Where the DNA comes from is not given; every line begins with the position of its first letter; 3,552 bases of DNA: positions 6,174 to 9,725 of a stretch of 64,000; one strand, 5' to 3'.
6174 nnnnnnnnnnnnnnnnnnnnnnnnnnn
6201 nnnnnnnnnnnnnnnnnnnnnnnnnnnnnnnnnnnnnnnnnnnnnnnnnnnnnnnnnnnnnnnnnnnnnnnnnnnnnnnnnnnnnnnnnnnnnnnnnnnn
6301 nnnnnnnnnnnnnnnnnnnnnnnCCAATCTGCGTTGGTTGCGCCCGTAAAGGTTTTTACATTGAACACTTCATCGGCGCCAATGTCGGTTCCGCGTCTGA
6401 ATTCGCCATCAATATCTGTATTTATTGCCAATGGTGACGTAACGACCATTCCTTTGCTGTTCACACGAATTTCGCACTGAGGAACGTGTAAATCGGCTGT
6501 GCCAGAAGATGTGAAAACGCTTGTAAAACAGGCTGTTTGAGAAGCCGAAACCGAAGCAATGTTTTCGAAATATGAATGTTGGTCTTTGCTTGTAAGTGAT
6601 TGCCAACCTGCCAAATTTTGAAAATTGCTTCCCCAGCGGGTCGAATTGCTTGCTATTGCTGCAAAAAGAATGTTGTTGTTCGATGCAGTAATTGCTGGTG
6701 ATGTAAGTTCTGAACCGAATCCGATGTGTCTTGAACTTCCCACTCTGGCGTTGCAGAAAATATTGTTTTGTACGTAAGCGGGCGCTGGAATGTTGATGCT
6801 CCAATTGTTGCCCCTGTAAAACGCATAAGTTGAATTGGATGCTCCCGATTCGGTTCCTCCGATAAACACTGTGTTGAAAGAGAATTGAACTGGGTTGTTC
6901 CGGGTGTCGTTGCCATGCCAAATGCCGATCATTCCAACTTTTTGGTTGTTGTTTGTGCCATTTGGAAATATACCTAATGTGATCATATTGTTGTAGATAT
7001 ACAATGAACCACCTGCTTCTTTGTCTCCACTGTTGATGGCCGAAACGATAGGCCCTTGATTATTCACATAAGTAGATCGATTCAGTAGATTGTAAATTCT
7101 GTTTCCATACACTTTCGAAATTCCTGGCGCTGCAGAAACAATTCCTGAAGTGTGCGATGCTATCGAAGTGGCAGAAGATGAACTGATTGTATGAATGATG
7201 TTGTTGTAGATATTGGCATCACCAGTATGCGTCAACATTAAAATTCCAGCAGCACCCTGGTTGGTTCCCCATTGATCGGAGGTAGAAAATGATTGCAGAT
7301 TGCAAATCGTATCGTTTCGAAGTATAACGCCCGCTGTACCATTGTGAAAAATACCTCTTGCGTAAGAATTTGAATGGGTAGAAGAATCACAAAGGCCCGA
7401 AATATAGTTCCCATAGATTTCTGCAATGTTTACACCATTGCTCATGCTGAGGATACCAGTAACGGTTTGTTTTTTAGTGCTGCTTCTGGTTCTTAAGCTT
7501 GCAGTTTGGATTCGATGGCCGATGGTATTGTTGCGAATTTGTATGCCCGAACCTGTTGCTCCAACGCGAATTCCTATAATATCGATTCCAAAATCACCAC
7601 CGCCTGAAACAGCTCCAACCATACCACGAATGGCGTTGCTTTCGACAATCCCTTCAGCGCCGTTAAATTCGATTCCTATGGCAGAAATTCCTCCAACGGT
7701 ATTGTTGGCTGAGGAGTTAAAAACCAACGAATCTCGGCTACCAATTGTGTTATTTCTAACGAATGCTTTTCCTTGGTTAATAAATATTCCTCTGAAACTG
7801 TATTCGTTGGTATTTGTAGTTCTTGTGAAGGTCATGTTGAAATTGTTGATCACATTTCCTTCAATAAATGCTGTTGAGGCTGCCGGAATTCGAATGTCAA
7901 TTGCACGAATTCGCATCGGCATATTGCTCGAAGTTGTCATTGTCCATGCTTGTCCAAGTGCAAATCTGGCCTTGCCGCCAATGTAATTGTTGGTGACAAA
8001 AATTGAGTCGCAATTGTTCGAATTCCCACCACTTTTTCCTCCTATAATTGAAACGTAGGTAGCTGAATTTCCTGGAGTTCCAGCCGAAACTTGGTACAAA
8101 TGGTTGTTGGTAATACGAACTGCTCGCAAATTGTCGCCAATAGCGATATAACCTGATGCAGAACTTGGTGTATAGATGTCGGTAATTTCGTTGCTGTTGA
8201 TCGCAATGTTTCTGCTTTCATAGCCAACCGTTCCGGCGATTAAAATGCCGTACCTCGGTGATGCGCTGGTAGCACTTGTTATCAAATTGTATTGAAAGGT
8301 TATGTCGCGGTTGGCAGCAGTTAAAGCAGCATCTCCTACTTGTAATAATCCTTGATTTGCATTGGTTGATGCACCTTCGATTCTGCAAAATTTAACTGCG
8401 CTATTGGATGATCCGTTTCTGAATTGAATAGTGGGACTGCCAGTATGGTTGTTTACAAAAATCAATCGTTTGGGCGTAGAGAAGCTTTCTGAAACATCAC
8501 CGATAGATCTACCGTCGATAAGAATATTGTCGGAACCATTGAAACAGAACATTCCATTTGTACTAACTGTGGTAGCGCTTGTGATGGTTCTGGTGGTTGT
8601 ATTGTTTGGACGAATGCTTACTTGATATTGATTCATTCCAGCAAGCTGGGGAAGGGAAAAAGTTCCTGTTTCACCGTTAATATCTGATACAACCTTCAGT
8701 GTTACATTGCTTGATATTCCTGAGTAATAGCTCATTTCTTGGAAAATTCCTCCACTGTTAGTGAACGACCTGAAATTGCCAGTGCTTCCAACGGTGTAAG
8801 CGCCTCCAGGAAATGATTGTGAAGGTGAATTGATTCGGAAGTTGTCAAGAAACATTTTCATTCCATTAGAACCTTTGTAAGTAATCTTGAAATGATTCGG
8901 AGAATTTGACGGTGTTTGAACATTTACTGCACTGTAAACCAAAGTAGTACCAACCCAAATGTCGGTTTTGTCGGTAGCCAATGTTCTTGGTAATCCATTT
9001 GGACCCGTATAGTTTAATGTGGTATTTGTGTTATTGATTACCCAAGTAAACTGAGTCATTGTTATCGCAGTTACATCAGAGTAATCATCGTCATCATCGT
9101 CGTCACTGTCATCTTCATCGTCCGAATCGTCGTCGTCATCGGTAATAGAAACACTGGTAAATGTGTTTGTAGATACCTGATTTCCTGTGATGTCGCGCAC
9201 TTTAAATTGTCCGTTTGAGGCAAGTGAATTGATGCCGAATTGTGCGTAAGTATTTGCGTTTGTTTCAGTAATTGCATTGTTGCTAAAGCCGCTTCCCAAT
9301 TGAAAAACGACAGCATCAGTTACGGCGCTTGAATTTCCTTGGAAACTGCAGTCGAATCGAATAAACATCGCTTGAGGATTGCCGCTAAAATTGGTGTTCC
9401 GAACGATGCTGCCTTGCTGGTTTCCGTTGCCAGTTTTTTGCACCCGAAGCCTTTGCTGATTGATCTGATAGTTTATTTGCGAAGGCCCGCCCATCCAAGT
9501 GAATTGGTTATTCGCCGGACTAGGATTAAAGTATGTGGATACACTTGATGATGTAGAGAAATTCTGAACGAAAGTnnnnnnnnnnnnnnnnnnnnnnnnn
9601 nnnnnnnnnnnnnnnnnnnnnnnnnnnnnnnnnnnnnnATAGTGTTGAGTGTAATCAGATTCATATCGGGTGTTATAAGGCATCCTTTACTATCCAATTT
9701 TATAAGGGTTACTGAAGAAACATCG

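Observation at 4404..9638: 1745-aa T9SS-secreted beta-helix protein with a poly-Asp tract inserted antisense into a polysaccharide-biosynthesis locus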

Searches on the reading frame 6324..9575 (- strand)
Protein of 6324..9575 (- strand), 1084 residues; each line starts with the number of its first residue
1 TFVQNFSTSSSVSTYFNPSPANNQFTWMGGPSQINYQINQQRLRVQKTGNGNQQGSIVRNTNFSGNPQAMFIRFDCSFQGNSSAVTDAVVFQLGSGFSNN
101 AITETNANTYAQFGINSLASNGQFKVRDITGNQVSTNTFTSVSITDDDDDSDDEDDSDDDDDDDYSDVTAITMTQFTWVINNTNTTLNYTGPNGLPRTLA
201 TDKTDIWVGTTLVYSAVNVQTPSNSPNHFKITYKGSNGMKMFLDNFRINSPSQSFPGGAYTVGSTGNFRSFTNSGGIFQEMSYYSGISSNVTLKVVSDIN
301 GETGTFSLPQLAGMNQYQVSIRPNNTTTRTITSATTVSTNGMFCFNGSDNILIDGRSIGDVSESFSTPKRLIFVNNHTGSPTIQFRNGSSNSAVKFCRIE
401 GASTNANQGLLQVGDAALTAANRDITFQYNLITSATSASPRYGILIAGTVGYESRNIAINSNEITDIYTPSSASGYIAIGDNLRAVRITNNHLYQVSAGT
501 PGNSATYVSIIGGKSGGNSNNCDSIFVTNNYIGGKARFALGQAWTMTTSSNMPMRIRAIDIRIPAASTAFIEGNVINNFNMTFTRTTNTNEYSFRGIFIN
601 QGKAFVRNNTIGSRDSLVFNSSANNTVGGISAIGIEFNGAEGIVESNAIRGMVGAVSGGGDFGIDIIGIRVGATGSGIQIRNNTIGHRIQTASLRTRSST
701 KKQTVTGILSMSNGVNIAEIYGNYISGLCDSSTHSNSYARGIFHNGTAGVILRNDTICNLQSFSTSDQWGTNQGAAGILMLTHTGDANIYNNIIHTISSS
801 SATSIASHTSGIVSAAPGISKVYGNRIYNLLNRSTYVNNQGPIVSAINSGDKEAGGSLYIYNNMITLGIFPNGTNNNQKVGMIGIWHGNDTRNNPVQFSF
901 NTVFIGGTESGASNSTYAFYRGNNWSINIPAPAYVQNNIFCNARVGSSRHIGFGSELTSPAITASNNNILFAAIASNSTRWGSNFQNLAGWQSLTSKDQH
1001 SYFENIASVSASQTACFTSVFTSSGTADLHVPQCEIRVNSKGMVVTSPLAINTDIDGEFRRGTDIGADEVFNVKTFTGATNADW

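Call 60: predict_structure(alignment_id=A2)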
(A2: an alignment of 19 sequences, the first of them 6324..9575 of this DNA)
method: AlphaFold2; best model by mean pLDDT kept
length: 1084 residues; sequences in the alignment: 19
mean_pLDDT: 79.1   pTM: 0.76
mean pLDDT of the five models: 79.1, 74.7, 73.9, 73.6, 73.1
residues with pLDDT >= 90: 337; 70-90: 472; 50-70: 198; < 50: 77
segments of 3 or more residues with pLDDT < 50: 1-20, 31-34, 40-43, 144-170, 1071-1084
pLDDT, mean of each block of 10 residues (from residue 1): 29 37 60 50 53 69 62 76 77 80 79 83 83 84 47 40 36 77 81 80 87 85 71 73 70 80 86 85 85 95 86 92 94 78 91 93 94 92 93 97 88 78 96 87 91 92 90 87 92 84 68 65 90 95 80 77 87 97 71 88 92 93 72 80 93 86 87 81 92 90 92 80 96 89 91 95 77 86 90 93 75 90 93 72 86 75 90 80 86 82 87 83 65 84 85 77 75 80 77 70 69 55 61 55 56 80 69 42 33
secondary structure, 60 per line:
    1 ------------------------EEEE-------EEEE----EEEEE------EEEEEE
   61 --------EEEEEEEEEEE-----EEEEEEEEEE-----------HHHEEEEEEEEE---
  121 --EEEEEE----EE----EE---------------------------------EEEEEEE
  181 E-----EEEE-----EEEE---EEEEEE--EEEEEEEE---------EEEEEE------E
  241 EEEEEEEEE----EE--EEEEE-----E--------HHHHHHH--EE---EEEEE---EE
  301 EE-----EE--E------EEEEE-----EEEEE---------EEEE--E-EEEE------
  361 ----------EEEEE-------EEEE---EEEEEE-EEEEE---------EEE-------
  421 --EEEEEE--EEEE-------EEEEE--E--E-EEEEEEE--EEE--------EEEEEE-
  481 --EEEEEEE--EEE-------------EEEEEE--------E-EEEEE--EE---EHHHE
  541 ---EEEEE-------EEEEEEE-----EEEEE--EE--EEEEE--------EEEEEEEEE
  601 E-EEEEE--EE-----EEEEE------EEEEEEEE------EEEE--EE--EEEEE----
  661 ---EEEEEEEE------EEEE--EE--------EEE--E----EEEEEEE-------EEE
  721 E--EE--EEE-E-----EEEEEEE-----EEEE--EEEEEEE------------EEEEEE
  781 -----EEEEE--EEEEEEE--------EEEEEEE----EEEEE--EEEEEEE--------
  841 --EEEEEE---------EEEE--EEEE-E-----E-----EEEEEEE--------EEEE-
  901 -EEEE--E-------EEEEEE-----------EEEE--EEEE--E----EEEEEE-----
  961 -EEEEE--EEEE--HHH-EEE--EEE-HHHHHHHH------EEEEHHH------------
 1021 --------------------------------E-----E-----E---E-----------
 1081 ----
elements in order (helices of 4 or more, strands of 3 or more residues): E25-28 E36-39 E44-48 E55-60 E69-79 E85-94 E109-117 E123-128 E174-181 E187-190 E196-199 E203-208 E211-218 E228-233 E240-249 E258-262 H277-283 E291-295 E299-302 E319-323 E329-333 E343-346 E351-354 E371-375 E383-386 E390-395 E397-401 E411-413 E423-428 E431-434 E442-446 E454-460 E463-465 E474-479 E483-489 E492-494 E508-513 E524-528 E544-548 E556-562 E568-572 E579-583 E592-601 E603-607 E617-621 E628-635 E642-645 E652-656 E664-671 E678-681 E694-696 E704-710 E718-721 E728-730 E738-744 E750-753 E756-762 E775-780 E786-790 E793-799 E808-814 E819-823 E826-832 E843-848 E858-861 E864-867 E881-887 E896-899 E902-905 E916-921 E933-936 E939-942 E950-955 E962-966 E969-972 E979-981 E984-986 H988-995 E1002-1005
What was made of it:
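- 8811..9578 (-): N-terminal ConA-like / L-type-lectin-like beta-jelly-roll domain (aa 21-276). It is the most divergent domain among close relatives. AF2 model (call 60).
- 6339..8810 (-): About 800-aa right-handed parallel beta-helix module (aa 277-1100). It has an N-cap, about 20 three-stranded coils of about 36 aa (aa about 311-1011) and a conserved C-terminal end. AF2 pLDDT is mostly 80-95 (call 60).
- On Right-handed parallel beta-helix (pectin lyase fold): DSSP shows about 20 triplets of short strands (call 60).
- Fold: the beta-helix is predicted with good confidence (pLDDT 79, pTM 0.76; call 60).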

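Call 62: fold_search(model_id=the predicted structure, library=pdb)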
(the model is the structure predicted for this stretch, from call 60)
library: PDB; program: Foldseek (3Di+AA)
matches with E <= 10: 481; with E <= 0.001: 19
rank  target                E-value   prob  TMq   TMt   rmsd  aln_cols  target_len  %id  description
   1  6yp6                  1.5e-04  1.00  0.13  0.53   7.6       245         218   11  Structural annotation of the conserved carbohydrate esterase vb_24B_21 from Shiga toxin-encoding bacteriophage phi24B (released 2020-09-16)
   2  8bwk_B                1.6e-04  0.96  0.14  0.20  23.7       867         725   11  Metagenomic derived PL6 alginate lyase (released 2023-12-20)
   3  5zru_A                2.2e-04  0.93  0.15  0.23  26.3       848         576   10  Crystal structure of Agl-KA catalytic domain (released 2019-10-23)
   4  8q29_A                3.3e-04  1.00  0.12  0.43   7.0       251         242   10  TtX122A - A domain of unknown function from the Teredinibacter turnerae protein TERTU_3803 (released 2024-03-13)
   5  8q28_B                3.5e-04  1.00  0.12  0.44   6.9       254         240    9  Se-Met labelled TtX122A - A domain of unknown function from the Teredinibacter turnerae protein TERTU_3803 (released 2024-03-13)
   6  8q2a_A                5.1e-04  1.00  0.12  0.45   7.0       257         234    7  TtX122B - A domain of unknown function from the Teredinibacter turnerae protein TERTU_2913 (released 2024-03-13)
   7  7elv                  5.4e-04  1.00  0.13  0.53   6.5       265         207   12  Structure of legume lectin domain from Methanocaldococcus jannaschii in apo form (released 2022-04-20)
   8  5lr0_A                5.6e-04  1.00  0.12  0.28   6.9       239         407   11  Binding domain of Botulinum Neurotoxin DC in complex with SialylT (released 2017-08-30)
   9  8q2a_C                5.6e-04  1.00  0.11  0.38   9.2       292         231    7  TtX122B - A domain of unknown function from the Teredinibacter turnerae protein TERTU_2913 (released 2024-03-13)
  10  2a71_D                5.9e-04  1.00  0.14  0.58   5.5       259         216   10  Crystal structure of Emp47p carbohydrate recognition domain (CRD), orthorhombic crystal form (released 2006-01-31)
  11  9qco_A                5.9e-04  1.00  0.11  0.12   7.1       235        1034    8  NTNH-HA70 complex from Clostridium botulinum Serotype B1 (released 2025-09-10)
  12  8q28_A                6.4e-04  1.00  0.11  0.41   6.9       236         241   10  Se-Met labelled TtX122A - A domain of unknown function from the Teredinibacter turnerae protein TERTU_3803 (released 2024-03-13)
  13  5lr0_B                6.7e-04  1.00  0.12  0.26   7.5       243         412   13  Binding domain of Botulinum Neurotoxin DC in complex with SialylT (released 2017-08-30)
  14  8jp7_A                7.3e-04  1.00  0.13  0.39   5.8       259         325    9  Cryo-EM structure of the head region of full-length ERGIC-53 with MCFD2 (Substate B) (released 2024-04-17)
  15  2a6x_B                8.3e-04  1.00  0.12  0.49  13.4       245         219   13  Crystal structure of Emp46p carbohydrate recognition domain (CRD), Y131F mutant (released 2006-01-31)
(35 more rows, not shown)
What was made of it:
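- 8811..9578 (-): Foldseek PDB hits include Emp46/47p, ERGIC-53, calreticulin, the BoNT binding domain, the M. jannaschii legume lectin domain and TtX122, at E about 1e-4 to 1e-3 and TM (target) 0.4-0.58 (call 62).
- On L-type lectin / ConA-like domain: Foldseek matches multiple L-type lectins and ConA-like domains at E 1e-4 to 1e-3 and TM (target) up to 0.58 (call 62).
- Closest known: L-type. Same: The predicted fold of aa 21-276 matches them, with Foldseek probability 1.00 and TM (target) 0.4-0.58 (call 62).
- Head: the N-domain matches L-type lectin and ConA-like folds (call 62). Foldseek also picks a PL6 alginate lyase and a GH87 glucanase (call 62).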

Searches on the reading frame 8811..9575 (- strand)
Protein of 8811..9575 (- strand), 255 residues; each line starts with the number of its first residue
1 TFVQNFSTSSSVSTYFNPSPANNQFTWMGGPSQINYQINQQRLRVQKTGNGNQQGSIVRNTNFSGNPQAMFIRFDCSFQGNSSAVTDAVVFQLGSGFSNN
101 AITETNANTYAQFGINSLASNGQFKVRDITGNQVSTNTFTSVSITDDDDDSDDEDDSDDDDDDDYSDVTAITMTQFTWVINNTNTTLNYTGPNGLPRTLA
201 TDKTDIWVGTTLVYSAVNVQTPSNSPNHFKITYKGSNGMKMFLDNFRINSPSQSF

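Call 27: search_protein_families(library=pfam, proteins=[window:8811-9575:-], max_evalue=10)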
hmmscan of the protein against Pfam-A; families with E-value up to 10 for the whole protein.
window:8811-9575:- (255 aa): 9 families
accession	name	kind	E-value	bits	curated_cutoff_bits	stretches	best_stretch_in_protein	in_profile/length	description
PF04931.18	DNA_pol_phi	-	0.061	11.9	27.6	1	146-169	659-682/765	DNA polymerase phi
PF20305.4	pYEATS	-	0.086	13.2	26.9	1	87-116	18-47/73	prokaryotic YEATS domain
PF01056.23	Myc_N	-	0.1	12.8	24.4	1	82-178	176-266/339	Myc amino-terminal region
PF15387.11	DUF4611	-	0.11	13.1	32.1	1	126-162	42-79/96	Domain of unknown function (DUF4611)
PF11702.13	DUF3295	-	0.14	11.9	25.8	1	31-167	168-299/496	Protein of unknown function (DUF3295)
PF05793.18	TFIIF_alpha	-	0.14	11.2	27.1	1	146-174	350-378/528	Transcription initiation factor IIF, alpha subunit (TFIIF-alpha)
PF10446.14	DUF2457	-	0.2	11.3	30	1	146-167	65-86/467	Protein of unknown function (DUF2457)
PF06524.17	NOA36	-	0.36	10.6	32.6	1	136-166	265-295/306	NOA36 protein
PF04889.17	Cwf_Cwc_15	-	0.47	10.7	30.4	1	143-164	125-144/244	Cwf15/Cwc15 cell cycle control protein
